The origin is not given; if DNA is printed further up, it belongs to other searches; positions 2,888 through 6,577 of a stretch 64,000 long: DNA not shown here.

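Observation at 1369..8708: Orphan mini-NRPS cluster: C-A-T module, KamA-like aminomutase, CAS-like Fe/2OG oxygenase and BVMO-type monooxygenase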

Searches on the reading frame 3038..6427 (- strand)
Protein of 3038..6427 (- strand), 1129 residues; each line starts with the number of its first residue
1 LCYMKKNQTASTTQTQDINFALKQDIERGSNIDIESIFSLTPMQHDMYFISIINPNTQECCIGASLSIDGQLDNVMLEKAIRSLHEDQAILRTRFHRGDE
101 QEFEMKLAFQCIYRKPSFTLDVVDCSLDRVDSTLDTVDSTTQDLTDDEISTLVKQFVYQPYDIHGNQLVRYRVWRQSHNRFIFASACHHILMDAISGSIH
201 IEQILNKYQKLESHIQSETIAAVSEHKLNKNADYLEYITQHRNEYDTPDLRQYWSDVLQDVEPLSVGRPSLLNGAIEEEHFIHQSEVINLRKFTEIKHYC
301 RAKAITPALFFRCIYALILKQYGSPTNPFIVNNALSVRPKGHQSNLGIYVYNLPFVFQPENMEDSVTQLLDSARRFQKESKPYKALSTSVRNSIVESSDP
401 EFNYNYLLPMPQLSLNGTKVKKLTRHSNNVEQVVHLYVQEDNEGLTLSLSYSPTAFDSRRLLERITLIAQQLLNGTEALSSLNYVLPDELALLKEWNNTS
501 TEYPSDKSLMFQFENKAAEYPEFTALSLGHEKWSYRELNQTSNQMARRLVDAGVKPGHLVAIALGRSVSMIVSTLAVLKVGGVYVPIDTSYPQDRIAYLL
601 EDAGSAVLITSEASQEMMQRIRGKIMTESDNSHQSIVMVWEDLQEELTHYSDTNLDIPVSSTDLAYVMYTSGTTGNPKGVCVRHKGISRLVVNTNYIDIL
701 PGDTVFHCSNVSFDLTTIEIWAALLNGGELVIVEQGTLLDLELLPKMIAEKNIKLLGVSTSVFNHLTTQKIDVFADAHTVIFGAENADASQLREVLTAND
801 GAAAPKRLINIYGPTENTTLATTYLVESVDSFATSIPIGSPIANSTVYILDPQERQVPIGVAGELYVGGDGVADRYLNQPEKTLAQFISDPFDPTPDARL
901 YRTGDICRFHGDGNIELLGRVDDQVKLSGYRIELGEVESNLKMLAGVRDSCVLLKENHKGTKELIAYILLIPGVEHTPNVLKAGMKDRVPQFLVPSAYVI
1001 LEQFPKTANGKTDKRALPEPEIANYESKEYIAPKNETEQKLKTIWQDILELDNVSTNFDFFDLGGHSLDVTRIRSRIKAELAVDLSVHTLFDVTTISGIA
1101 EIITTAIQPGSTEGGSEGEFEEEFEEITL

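Call 4: search_protein_families(library=pfam, proteins=[window:3038-6427:-])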
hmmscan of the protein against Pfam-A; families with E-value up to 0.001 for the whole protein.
window:3038-6427:- (1129 aa): 4 families
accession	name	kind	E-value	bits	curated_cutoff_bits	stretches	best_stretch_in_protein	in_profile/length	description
PF00501.34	AMP-binding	-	6.9e-80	269.1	29.9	1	513-877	1-384/384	AMP-binding enzyme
PF00668.25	Condensation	-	1.2e-35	123.5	30.6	1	36-487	3-449/456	Condensation domain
PF00550.31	PP-binding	-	2.1e-13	50.8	20.8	1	1039-1102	1-66/67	Phosphopantetheine attachment site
PF13193.12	AMP-binding_C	-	4.9e-08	34.2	24.5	1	936-1011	1-76/76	AMP-binding enzyme C-terminal domain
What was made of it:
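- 4967..6322 (-): Condensation domain with HHILMDA. It contains a 3 x 21-nt tandem repeat at 6008-6077. Pfam PF00668, E 1e-35 (call 4).
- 3395..4891 (-): Adenylation domain (AMP-binding plus AMP-binding_C). Specificity code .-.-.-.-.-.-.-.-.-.. Pfam (call 4).
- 3122..3313 (-): Thiolation (PCP) domain with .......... Pfam PF00550, E 2e-13 (call 4).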

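Call 5: search_protein_families(library=ncbifam, proteins=[window:3038-6427:-], max_evalue=0.01)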
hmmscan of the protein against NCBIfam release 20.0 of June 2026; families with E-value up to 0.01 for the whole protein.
window:3038-6427:- (1129 aa): 104 families (the best 25 are shown)
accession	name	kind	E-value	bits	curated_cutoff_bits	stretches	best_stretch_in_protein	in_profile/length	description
NF047350.1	aureusi_NRPS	equivalog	9.6e-159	530.2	2500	2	416-1105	320-977/2373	aureusimine non-ribosomal peptide synthetase AusA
NF004282.0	PRK05691.1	subfamily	7.7e-144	480.2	4090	1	38-1111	676-1713/4334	non-ribosomal peptide synthase/polyketide synthase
NF041803.1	NRPS_SolG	exception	2.4e-125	419.5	2200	1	490-1101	544-1153/1163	solanimycin non-ribosomal peptide synthetase SolG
TIGR01733.1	AA-adenyl-dom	subfamily_domain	9.6e-121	403.4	317.4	1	534-952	1-409/409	amino acid adenylation domain-containing protein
NF038078.1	NRPS_MxcG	equivalog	1.9e-108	363.4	2300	1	507-1115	456-1053/1442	myxochelin non-ribosomal peptide synthetase MxcG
NF007605.2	PRK10252.1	equivalog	7.5e-96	321.8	2400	1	412-1105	356-1043/1292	enterobactin non-ribosomal peptide synthetase EntF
NF003417.0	PRK04813.1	subfamily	1.3e-75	254.9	476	1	508-1018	4-500/505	D-alanine--poly(phosphoribitol) ligase subunit DltA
TIGR01734.1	D-ala-DACP-lig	equivalog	4.2e-74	249.9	559.85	1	510-1019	3-500/504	D-alanine--poly(phosphoribitol) ligase subunit DltA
NF004837.0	PRK06187.1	subfamily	7.8e-71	238.9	476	1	512-1020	13-521/531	long-chain-fatty-acid--CoA ligase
TIGR03443.1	alpha_am_amid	equivalog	6.6e-63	212.6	1030.1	2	366-970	98-749/1390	L-aminoadipate-semialdehyde dehydrogenase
TIGR03098.1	ligase_PEP_1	hypoth_equivalog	1.7e-57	195.1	592.35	1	515-1017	8-514/517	acyl-CoA ligase (AMP-forming), exosortase A system-associated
NF005702.0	PRK07514.1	subfamily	1.4e-51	175.4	558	1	521-1019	17-498/506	malonyl-CoA synthase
NF052269.1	Staph_lig_FadD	equivalog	5.1e-48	163.6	650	1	530-1018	25-490/499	long-chain-fatty-acid--CoA ligase FadD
NF006182.0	PRK08316.1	subfamily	7.2e-48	163.3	663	1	516-1018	20-514/523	fatty acyl-CoA synthetase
NF004114.0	PRK05605.1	equivalog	1.2e-44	152.6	766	2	637-1017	195-565/575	long-chain-fatty-acid--CoA ligase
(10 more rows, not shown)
